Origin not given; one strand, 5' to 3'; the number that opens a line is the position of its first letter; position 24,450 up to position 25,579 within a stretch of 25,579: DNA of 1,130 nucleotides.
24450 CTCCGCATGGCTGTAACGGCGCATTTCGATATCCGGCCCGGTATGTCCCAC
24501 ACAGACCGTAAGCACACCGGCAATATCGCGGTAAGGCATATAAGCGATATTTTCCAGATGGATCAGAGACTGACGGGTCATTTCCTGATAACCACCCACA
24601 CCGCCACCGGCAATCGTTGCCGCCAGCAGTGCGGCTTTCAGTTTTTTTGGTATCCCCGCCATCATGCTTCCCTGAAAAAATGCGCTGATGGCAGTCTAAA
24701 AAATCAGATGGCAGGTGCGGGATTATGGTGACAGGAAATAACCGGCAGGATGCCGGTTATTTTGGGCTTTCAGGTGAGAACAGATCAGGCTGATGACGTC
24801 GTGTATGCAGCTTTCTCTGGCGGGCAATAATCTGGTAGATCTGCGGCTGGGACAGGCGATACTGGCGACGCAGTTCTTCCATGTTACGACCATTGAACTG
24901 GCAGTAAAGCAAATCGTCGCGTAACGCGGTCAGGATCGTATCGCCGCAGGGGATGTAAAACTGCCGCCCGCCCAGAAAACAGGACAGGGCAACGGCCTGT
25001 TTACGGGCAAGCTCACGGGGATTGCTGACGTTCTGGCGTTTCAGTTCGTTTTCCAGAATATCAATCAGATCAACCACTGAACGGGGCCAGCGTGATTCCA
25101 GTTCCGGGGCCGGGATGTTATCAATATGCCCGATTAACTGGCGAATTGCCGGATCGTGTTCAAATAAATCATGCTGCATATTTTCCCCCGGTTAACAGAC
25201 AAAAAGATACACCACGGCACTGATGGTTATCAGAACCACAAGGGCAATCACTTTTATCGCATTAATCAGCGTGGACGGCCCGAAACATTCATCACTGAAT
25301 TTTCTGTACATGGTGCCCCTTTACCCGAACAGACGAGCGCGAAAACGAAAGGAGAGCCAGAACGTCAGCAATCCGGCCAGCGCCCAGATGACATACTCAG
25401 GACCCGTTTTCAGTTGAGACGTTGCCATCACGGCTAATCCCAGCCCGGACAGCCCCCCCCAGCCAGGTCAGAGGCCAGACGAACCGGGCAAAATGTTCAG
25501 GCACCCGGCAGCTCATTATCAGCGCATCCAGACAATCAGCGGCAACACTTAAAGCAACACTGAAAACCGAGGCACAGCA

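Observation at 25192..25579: Unannotated small membrane-peptide ORFs upstream of C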

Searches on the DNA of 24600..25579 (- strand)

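Call 3: search_dna_similar(query=window:24700-25579:-, collection=phages, mode=near, max_rows=30)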
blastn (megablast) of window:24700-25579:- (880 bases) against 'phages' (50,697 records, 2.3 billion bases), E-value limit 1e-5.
Records with a match: 15; places in all: 15; records where one place covers at least 80% of the query: 6.
Best place of each record, by identity: >=99% 3; 95-99% 12.
By first word of the organism name: Escherichia 8; Yersinia 5; Shigella 2.
By host as written in the record: Yersinia pestis EV76-CN 4; - 3; Escherichia coli 3; Shigella flexneri serotype 4a 2; Escherichia sp. 1; Yersinia pestis 1; Escherichia coli C 1.
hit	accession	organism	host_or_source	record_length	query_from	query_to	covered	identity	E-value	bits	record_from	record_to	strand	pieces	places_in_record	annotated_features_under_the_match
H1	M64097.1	Escherichia phage Mu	-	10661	1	880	100%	98.1%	0e+0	1530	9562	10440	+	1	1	C: CDS | E19: CDS | putative; label: E-64 | putative; label: F-60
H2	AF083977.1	Escherichia phage Mu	Escherichia sp.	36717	1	880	100%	98.1%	0e+0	1530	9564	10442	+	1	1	transcription regulator C | transmembrane domain-containing protein (x2) | promoter | terminator | ribosome_binding_site (x2)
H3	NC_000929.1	Escherichia phage Mu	Escherichia coli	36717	1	880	100%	98.1%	0e+0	1530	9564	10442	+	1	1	late transcriptional activator | hypothetical protein (x2)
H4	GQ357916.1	Escherichia phage D108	Escherichia coli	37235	1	880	100%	97.6%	0e+0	1507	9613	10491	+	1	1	C: late gene transcriptional activator | 19: conserved hypothetical protein | 20: conserved hypothetical protein | terminator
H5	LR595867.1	Escherichia virus Mu_3F6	-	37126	1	880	100%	97.6%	0e+0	1507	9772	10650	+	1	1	putative transcription regulator | hypothetical protein | Phage protein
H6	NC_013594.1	Escherichia phage D108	Escherichia coli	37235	1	880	100%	97.6%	0e+0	1507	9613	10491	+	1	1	C: late transcriptional activator | 19: hypothetical protein | 20: hypothetical protein | terminator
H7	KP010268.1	Shigella phage SfMu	Shigella flexneri serotype 4a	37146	270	880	69%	99.2%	0e+0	1101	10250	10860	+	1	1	regulator of late transcription | hypothetical protein (x2)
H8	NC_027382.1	Shigella phage SfMu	Shigella flexneri serotype 4a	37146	270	880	69%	99.2%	0e+0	1101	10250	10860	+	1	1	late transcriptional activator | hypothetical protein (x2)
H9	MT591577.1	Yersinia phage vB_YpM_Tongde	Yersinia pestis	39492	270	880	69%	99.0%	0e+0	1096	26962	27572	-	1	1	hypothetical protein (x2)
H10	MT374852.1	Yersinia phage vB_YpM_3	Yersinia pestis EV76-CN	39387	266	880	70%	98.2%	0e+0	1075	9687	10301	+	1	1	hypothetical protein (x3)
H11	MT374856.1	Yersinia phage vB_YpM_23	Yersinia pestis EV76-CN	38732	266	880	70%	98.2%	0e+0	1075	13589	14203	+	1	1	hypothetical protein (x3)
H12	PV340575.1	Escherichia phage PhiR68_1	Escherichia coli C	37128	270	880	69%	98.7%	0e+0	1085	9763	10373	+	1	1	hypothetical protein (x3)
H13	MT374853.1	Yersinia phage vB_YpM_5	Yersinia pestis EV76-CN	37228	266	880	70%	98.0%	0e+0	1070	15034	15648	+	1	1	hypothetical protein (x2)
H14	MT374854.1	Yersinia phage vB_YpM_6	Yersinia pestis EV76-CN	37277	266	880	70%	98.0%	0e+0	1070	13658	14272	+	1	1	hypothetical protein (x2)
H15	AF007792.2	Escherichia phage Mu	-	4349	738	880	16%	98.6%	6e-65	254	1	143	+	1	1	record has no annotation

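Call 5: get_annotated_region(hit=H2, flank=1500)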
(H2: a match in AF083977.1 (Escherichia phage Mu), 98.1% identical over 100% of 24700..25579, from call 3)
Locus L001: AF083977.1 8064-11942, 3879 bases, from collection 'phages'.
description: Escherichia phage Mu, complete genome.
organism: Escherichia phage Mu (NCBI taxid 2681603)
taxonomy: Viruses; Duplodnaviria; Heunggongvirae; Uroviricota; Caudoviricetes; Muvirus; Muvirus mu
host: Escherichia sp.; source: -; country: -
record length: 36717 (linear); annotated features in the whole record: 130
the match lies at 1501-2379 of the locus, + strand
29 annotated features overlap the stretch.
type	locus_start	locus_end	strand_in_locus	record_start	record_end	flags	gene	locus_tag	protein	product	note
CDS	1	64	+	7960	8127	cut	-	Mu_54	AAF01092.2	hypothetical protein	-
regulatory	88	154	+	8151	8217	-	-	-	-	promoter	Semi-early promoter, PMID 9454718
regulatory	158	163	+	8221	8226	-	-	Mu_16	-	ribosome_binding_site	-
CDS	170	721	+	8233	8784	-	-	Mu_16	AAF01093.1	protein GemA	also called E16 and GemA for gene expression modulation; see PMIDs 2543906 and 11278077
regulatory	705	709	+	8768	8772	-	-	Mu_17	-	ribosome_binding_site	-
CDS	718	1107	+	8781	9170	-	-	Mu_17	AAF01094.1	middle operon regulator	Mor, positive regulator of the middle operon, also called E17 and formerly gemB; see PMIDs 2173258, 8790343 and 9454718 ...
regulatory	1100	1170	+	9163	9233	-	-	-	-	promoter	middle promoter, activated by Mor, PMID 8602357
regulatory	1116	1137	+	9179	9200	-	-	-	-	terminator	predicted by TransTermHP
regulatory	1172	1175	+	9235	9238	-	-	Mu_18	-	ribosome_binding_site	-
CDS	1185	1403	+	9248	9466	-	-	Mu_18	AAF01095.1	hypothetical protein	also known as E18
regulatory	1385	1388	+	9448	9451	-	-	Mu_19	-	ribosome_binding_site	-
CDS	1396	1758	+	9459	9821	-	-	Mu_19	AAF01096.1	transmembrane domain-containing protein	also known as E19; N-in C-in, 4 transmembrane domain protein predicted by Phobius and TMHMM; transmembrane ...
regulatory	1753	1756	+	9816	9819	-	-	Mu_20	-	ribosome_binding_site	-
CDS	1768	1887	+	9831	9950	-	-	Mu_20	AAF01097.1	transmembrane domain-containing protein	N-in C-out, 1 transmembrane domain predicted by Phobius and TMHMM; transmembrane domain-containing protein gp20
regulatory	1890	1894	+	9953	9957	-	-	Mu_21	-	ribosome_binding_site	-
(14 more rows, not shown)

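Call 6: get_annotated_region(hit=H4, flank=1500)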
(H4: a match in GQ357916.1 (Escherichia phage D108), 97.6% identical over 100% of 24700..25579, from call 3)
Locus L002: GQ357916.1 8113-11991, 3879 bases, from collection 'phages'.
description: Escherichia phage D108, complete genome.
organism: Escherichia phage D108 (NCBI taxid 665033)
taxonomy: Viruses; Duplodnaviria; Heunggongvirae; Uroviricota; Caudoviricetes; Muvirus; Muvirus mu
host: Escherichia coli; source: -; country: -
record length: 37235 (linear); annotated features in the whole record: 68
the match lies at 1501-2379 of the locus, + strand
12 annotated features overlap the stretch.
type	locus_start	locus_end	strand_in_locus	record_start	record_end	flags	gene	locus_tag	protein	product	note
CDS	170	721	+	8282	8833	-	gemA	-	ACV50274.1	conserved hypothetical protein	similar to NP_050620.1 hypothetical protein Mup16 [Enterobacteria phage Mu]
CDS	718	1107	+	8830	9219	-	mor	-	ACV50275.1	Mor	similar to NP_050621.1 Mor [Enterobacteria phage Mu]; GemB; late gene transcriptional activation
regulatory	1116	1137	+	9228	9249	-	-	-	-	terminator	rho-independent terminator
CDS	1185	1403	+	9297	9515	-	18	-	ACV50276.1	conserved hypothetical protein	similar to NP_050622.1 hypothetical protein Mup18 [Enterobacteria phage Mu]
CDS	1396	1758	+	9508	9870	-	19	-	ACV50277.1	conserved hypothetical protein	similar to NP_050623.1 hypothetical protein Mup19 [Enterobacteria phage Mu]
CDS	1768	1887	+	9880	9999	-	20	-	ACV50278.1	conserved hypothetical protein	similar to NP_050624.1 hypothetical protein Mup20 [Enterobacteria phage Mu]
CDS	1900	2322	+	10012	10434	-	C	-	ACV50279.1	late gene transcriptional activator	similar to NP_050625.1 putative transcription regulator [Enterobacteria phage Mu]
regulatory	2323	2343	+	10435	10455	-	-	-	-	terminator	rho-independent terminator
CDS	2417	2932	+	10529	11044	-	lys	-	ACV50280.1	Lys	similar to NP_050626.1 Lys [Enterobacteria phage Mu]; lysis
CDS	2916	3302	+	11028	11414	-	23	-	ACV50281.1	conserved hypothetical protein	similar to NP_050627.1 hypothetical protein Mup23 [Enterobacteria phage Mu]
CDS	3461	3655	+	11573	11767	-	24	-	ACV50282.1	conserved hypothetical protein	similar to NP_050628.1 hypothetical protein Mup24 [Enterobacteria phage Mu]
CDS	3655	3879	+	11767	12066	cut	25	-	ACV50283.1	conserved hypothetical protein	similar to NP_050629.1 hypotheical protein [Enterobacteria phage Mu]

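Call 7: get_annotated_region(hit=H1, flank=1500)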
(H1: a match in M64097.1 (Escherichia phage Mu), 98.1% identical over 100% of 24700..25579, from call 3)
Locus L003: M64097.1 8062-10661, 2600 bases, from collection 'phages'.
description: Bacteriophage Mu left end.
organism: Escherichia phage Mu (NCBI taxid 2681603)
taxonomy: Viruses; Duplodnaviria; Heunggongvirae; Uroviricota; Caudoviricetes; Muvirus; Muvirus mu
host: -; source: -; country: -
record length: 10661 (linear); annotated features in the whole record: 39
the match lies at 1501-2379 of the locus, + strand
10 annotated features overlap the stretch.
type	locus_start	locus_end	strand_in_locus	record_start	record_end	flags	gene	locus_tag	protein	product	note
CDS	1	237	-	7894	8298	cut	-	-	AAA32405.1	-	putative; label: F-134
CDS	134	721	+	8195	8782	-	E16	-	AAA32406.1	-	-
CDS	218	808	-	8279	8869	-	-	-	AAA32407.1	-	putative; label: D-196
CDS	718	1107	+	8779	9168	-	E17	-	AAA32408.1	-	-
CDS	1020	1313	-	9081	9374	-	-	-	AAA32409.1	-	putative; label: E-97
CDS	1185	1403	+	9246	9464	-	E18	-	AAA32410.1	-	-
CDS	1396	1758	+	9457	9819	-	E19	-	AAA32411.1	-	-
CDS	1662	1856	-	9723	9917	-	-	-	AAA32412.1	-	putative; label: E-64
CDS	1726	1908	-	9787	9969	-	-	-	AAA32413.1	-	putative; label: F-60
CDS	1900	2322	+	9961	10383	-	C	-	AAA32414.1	-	-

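Call 11: search_dna_similar(query=window:25180-25579:-, collection=ecoli_genomes, mode=near, max_rows=60)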
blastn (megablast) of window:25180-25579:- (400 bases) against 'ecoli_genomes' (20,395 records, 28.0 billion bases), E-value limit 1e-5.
Records with a match: 41; places in all: 48; records where one place covers at least 80% of the query: 20.
Genomes with a match: 41 of 5426; with a place that covers at least 80% of the query: 20. Places per genome that has any: lowest 1, median 1, highest 3. On chromosomes: 48 places; on plasmids: 0.
Best place of each record, by identity: >=99% 5; 95-99% 30; 80-90% 6.
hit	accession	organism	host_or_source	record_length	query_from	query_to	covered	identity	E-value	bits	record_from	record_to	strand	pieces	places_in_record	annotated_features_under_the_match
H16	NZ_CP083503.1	Escherichia coli strain elppa5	Homo sapiens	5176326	1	400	100%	98.5%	0e+0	704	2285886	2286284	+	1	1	hypothetical protein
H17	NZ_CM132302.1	Escherichia coli strain 2020C08-115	Homo sapiens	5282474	1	400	100%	98.5%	0e+0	704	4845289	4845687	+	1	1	hypothetical protein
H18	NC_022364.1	Escherichia coli LY180 strain LY180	-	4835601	1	400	100%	98.3%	0e+0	699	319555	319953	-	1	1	hypothetical protein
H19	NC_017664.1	Escherichia coli W strain W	-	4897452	1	400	100%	98.3%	0e+0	699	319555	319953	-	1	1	hypothetical protein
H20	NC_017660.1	Escherichia coli KO11FL strain KO11FL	-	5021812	1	400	100%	98.3%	0e+0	699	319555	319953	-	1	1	hypothetical protein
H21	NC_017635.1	Escherichia coli W strain W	-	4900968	1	400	100%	98.3%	0e+0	699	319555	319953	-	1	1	hypothetical protein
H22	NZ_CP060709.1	Escherichia coli strain ST18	not applicable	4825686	1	400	100%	98.3%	0e+0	699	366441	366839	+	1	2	hypothetical protein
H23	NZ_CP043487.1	Escherichia coli strain AQ15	missing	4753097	1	400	100%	98.3%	0e+0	699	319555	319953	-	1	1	hypothetical protein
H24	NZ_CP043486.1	Escherichia coli strain SL112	missing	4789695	1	400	100%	98.3%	0e+0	699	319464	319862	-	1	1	hypothetical protein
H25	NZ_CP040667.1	Escherichia coli strain S17-1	Homo sapiens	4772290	1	400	100%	98.3%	0e+0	699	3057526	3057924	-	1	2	hypothetical protein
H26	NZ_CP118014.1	Escherichia coli strain B-766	Homo sapiens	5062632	1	400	100%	98.3%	0e+0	699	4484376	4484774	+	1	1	hypothetical protein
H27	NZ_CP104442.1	Escherichia coli strain HBUT-L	missing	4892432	1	400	100%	98.3%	0e+0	699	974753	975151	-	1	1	hypothetical protein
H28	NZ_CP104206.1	Escherichia coli strain hubt-sl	missing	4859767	1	400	100%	98.3%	0e+0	699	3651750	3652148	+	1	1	hypothetical protein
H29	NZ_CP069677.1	Escherichia coli O126:H45 strain MIN10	Homo sapiens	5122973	1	400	100%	98.0%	0e+0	693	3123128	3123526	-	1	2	hypothetical protein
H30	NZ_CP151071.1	Escherichia coli strain 22KM0354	Dog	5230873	1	400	100%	98.0%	0e+0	693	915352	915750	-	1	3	hypothetical protein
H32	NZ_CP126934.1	Escherichia coli O78:H4 strain APEC E19057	Gallus gallus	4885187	1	400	100%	97.8%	0e+0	688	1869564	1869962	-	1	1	hypothetical protein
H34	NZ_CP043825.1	Escherichia coli strain RM8082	Cattle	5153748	1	400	100%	97.5%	0e+0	682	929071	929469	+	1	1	hypothetical protein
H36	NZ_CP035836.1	Escherichia coli strain WS1933D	Homo sapiens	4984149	266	400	34%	97.8%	4e-58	233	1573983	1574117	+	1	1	hypothetical protein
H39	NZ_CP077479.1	Escherichia coli O111:H2 strain 12A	Homo sapiens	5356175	270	400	33%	100.0%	7e-61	243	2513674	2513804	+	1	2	hypothetical protein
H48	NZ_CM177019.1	Escherichia coli strain RMDEC465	Homo sapiens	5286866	270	400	33%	96.9%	3e-54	220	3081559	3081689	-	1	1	hypothetical protein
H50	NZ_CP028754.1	Escherichia coli strain A21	opossum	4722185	270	400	33%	96.2%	2e-52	215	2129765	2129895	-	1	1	hypothetical protein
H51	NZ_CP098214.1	Escherichia coli strain Z0117EC0036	Canis lupus familiaris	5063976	270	400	33%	89.3%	6e-37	163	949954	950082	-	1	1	hypothetical protein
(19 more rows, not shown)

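Call 21: get_annotated_region(hit=H16, flank=700)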
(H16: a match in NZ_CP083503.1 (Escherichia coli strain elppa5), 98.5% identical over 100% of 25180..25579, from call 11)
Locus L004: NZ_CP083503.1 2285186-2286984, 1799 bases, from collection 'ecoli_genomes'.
description: Escherichia coli strain elppa5 chromosome, complete genome
organism: Escherichia coli strain elppa5 (NCBI taxid 562)
replicon: chromosome; assembly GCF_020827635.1
host: Homo sapiens; source: blood; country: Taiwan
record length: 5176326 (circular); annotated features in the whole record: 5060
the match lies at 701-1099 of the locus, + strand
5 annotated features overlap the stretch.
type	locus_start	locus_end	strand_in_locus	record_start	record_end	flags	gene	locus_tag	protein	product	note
CDS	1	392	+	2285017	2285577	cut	-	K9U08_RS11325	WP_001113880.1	glycoside hydrolase family 108 protein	-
CDS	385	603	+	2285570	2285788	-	-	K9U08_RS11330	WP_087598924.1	hypothetical protein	-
CDS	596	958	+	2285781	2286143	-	-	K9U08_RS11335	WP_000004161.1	hypothetical protein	-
CDS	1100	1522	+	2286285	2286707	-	-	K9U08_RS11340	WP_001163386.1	Mor transcription activator family protein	-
CDS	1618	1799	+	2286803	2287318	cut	-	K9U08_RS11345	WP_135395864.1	lysozyme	-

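Call 22: get_annotated_region(hit=H34, flank=700)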
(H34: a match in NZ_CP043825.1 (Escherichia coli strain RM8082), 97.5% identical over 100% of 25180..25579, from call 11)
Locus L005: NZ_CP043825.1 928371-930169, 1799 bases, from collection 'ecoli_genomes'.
description: Escherichia coli strain RM8082 chromosome, complete genome
organism: Escherichia coli strain RM8082 (NCBI taxid 562)
replicon: chromosome; assembly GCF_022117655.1
host: Cattle; source: feces; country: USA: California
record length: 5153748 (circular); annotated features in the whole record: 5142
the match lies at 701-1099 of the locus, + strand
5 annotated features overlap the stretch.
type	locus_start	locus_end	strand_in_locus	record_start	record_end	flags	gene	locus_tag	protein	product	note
CDS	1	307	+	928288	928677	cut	-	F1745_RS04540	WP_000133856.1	Mor transcription activator family protein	-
CDS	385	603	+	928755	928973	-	-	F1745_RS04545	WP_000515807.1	hypothetical protein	-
CDS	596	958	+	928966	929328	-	-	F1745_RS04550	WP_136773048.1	hypothetical protein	-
CDS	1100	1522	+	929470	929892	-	-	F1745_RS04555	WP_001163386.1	Mor transcription activator family protein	-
CDS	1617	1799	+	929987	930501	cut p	-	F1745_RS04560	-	lysozyme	frameshifted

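Call 23: get_annotated_region(hit=H7, flank=1200)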
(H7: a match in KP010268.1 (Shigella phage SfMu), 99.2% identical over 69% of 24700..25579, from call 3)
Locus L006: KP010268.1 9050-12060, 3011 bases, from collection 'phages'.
description: Enterobacteria phage SfMu, complete genome.
organism: Shigella phage SfMu (NCBI taxid 1567022)
taxonomy: Viruses; Duplodnaviria; Heunggongvirae; Uroviricota; Caudoviricetes; Muvirus; Muvirus SfMu
host: Shigella flexneri serotype 4a; source: -; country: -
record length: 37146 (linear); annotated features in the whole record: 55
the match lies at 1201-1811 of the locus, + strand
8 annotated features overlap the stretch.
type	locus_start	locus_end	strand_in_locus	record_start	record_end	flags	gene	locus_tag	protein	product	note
CDS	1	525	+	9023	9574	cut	-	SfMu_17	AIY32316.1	hypothetical protein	-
CDS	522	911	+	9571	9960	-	-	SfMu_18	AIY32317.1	middle operon regulator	-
CDS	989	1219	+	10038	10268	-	-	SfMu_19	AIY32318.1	hypothetical protein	-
CDS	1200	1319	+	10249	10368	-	-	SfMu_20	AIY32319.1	hypothetical protein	-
CDS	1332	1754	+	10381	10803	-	-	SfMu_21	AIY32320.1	regulator of late transcription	-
CDS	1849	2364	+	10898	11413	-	-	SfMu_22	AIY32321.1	lysozyme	-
CDS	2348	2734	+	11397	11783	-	-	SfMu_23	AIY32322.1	putative Rz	-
CDS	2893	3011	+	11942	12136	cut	-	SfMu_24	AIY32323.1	hypothetical protein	-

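Call 24: get_annotated_region(hit=H10, flank=1200)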
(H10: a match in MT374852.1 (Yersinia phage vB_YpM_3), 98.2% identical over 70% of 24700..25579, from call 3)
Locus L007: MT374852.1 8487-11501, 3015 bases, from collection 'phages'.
description: Yersinia phage vB_YpM_3, complete genome.
organism: Yersinia phage vB_YpM_3 (NCBI taxid 2736199)
taxonomy: Viruses; Duplodnaviria; Heunggongvirae; Uroviricota; Caudoviricetes; Muvirus
host: Yersinia pestis EV76-CN; source: -; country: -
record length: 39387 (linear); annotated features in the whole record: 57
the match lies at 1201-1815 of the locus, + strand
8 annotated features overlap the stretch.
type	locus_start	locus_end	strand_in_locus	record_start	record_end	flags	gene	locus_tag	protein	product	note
CDS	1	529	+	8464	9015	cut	-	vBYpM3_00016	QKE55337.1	hypothetical protein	-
CDS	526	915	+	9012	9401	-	-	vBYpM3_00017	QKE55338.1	hypothetical protein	-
CDS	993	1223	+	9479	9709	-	-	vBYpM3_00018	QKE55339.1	hypothetical protein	-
CDS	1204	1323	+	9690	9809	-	-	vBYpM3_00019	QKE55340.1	hypothetical protein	-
CDS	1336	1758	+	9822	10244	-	-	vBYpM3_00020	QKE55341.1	hypothetical protein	-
CDS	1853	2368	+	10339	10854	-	rrrD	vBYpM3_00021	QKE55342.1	lysozyme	Lysozyme RrrD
CDS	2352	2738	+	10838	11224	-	-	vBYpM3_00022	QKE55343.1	hypothetical protein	-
CDS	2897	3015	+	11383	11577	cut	-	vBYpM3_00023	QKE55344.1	hypothetical protein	-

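Call 25: get_annotated_region(hit=H51, flank=1200)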
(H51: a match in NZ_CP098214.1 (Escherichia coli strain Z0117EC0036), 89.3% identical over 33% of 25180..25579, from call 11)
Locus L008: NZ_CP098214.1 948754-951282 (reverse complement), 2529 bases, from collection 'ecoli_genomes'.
description: Escherichia coli strain Z0117EC0036 chromosome, complete genome
organism: Escherichia coli strain Z0117EC0036 (NCBI taxid 562)
replicon: chromosome; assembly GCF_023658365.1
host: Canis lupus familiaris; source: -; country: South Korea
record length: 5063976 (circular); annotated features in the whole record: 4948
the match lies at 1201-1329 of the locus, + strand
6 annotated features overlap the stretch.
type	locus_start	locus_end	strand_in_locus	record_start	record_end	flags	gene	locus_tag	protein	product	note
CDS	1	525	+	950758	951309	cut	-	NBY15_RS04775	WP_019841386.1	gp16 family protein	-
CDS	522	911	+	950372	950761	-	-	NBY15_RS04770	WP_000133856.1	Mor transcription activator family protein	-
CDS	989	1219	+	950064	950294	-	-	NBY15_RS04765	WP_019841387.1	hypothetical protein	-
CDS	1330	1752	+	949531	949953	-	-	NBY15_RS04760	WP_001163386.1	Mor transcription activator family protein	-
CDS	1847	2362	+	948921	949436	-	-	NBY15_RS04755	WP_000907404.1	lysozyme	-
CDS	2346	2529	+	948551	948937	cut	-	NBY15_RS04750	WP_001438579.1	hypothetical protein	-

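Call 42: get_annotated_region(hit=H36, flank=1200)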
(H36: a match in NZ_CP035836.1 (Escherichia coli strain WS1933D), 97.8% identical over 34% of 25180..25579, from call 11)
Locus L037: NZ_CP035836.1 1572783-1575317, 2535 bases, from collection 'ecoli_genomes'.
description: Escherichia coli strain WS1933D chromosome, complete genome
organism: Escherichia coli strain WS1933D (NCBI taxid 562)
replicon: chromosome; assembly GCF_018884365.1
host: Homo sapiens; source: stool; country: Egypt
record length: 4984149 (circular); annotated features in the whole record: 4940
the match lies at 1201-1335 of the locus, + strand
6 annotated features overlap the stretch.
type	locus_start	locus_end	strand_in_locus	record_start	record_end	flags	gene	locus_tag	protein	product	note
CDS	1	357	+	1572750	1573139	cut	-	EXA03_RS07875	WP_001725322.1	Mor transcription activator family protein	-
CDS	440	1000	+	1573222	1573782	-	-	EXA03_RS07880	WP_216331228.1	glycoside hydrolase family 108 protein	-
CDS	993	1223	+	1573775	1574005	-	-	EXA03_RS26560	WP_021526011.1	hypothetical protein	-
CDS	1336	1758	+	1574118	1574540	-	-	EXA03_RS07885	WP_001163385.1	Mor transcription activator family protein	-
CDS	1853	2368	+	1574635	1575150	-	-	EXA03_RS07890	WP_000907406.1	lysozyme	-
CDS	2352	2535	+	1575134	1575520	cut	-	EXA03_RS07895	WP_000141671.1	hypothetical protein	-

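Call 43: get_annotated_region(hit=H50, flank=1200)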
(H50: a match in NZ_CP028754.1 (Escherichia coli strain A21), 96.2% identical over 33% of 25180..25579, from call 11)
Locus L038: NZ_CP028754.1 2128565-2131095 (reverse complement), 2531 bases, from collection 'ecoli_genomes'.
description: Escherichia coli strain A21 chromosome, complete genome
organism: Escherichia coli strain A21 (NCBI taxid 562)
replicon: chromosome; assembly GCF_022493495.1
host: opossum; source: feces; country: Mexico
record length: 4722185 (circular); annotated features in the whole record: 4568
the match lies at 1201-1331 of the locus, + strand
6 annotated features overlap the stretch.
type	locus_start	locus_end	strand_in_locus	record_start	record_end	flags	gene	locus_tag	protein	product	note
CDS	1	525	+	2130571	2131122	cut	-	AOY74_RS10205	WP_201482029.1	gp16 family protein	-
CDS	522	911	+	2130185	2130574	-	-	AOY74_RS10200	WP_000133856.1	Mor transcription activator family protein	-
CDS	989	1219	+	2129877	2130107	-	-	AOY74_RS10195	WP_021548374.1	hypothetical protein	-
CDS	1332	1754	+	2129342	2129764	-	-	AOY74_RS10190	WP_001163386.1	Mor transcription activator family protein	-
CDS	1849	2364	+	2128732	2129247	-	-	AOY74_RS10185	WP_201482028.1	lysozyme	-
CDS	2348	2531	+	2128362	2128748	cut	-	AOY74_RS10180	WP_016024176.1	hypothetical protein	-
